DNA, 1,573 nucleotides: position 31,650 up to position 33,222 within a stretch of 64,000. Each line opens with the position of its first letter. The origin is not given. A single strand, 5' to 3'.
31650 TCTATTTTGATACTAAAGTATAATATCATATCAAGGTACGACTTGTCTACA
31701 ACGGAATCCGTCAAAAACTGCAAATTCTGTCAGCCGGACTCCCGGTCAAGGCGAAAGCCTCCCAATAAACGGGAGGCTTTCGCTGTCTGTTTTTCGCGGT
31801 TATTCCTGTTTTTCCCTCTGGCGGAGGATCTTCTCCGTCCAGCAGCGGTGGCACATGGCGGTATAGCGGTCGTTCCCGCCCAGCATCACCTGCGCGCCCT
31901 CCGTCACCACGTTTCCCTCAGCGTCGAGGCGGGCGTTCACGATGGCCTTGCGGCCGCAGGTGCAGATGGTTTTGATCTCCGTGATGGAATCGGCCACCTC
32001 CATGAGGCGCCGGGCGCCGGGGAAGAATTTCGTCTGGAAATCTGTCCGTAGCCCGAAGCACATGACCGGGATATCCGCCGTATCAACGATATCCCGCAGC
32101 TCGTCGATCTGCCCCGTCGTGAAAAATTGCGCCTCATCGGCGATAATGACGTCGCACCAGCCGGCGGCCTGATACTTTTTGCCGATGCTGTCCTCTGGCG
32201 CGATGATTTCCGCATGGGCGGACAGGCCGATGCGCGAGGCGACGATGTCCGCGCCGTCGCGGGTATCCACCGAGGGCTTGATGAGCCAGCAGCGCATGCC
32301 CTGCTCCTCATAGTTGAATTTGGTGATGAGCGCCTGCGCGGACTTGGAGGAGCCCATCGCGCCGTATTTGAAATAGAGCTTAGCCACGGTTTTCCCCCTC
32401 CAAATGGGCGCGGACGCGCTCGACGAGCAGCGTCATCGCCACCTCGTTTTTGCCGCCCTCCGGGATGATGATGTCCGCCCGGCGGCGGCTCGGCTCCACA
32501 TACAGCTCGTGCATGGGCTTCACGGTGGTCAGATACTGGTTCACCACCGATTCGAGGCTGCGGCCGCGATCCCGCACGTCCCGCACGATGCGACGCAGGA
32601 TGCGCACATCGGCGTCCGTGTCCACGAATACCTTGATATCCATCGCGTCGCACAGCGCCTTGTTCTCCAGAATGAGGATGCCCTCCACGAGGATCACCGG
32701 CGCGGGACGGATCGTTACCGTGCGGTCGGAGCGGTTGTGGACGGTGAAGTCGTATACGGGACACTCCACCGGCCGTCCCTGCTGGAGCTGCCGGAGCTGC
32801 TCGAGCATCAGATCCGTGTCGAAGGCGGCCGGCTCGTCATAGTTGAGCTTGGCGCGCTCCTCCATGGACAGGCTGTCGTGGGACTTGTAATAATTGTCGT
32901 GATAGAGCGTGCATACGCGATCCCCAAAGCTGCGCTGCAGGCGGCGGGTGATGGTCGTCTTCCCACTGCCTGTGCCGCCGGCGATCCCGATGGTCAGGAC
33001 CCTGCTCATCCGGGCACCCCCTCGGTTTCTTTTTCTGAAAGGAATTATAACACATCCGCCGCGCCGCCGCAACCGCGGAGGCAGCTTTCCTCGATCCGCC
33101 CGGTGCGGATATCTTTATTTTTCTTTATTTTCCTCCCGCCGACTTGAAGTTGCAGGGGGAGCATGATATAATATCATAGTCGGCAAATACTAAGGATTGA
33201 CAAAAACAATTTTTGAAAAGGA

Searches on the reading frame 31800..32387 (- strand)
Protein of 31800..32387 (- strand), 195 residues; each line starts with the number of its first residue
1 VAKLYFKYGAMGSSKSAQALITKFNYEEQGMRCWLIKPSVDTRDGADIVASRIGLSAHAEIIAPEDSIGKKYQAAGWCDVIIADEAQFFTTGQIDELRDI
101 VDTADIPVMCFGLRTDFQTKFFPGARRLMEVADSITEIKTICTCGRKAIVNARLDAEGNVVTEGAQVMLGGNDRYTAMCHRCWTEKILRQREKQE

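Call 11: search_protein_families(library=pfam, proteins=[window:31800-32387:-], max_evalue=0.001)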
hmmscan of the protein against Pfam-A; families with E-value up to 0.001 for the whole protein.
window:31800-32387:- (195 aa): 1 family
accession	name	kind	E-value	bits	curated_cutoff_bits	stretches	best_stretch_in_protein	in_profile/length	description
PF00265.24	TK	-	7.6e-42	143.6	20.6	1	3-183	2-176/176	Thymidine kinase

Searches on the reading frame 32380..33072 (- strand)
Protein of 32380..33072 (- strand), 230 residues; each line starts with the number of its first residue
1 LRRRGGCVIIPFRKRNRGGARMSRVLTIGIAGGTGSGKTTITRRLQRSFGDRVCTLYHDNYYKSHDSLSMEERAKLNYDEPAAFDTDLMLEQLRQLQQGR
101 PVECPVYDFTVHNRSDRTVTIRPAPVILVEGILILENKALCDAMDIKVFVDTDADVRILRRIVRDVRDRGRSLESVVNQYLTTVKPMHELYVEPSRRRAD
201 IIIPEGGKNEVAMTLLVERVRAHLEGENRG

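Call 11: search_protein_families(library=pfam, proteins=[window:32380-33072:-], max_evalue=0.001)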
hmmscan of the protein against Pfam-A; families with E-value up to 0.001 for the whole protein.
window:32380-33072:- (230 aa): 4 families
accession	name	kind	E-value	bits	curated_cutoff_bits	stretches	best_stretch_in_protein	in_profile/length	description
PF00485.24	PRK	-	1.3e-44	152.8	22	1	28-211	2-195/196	Phosphoribulokinase / Uridine kinase family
PF13238.12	AAA_18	-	1.3e-05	26.1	29.4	1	28-161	1-108/128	AAA domain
PF13521.12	AAA_28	-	0.00011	22.9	27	1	28-98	2-70/164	AAA domain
PF06414.18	Zeta_toxin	-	0.0002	21.3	22.3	1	30-93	21-87/199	Zeta toxin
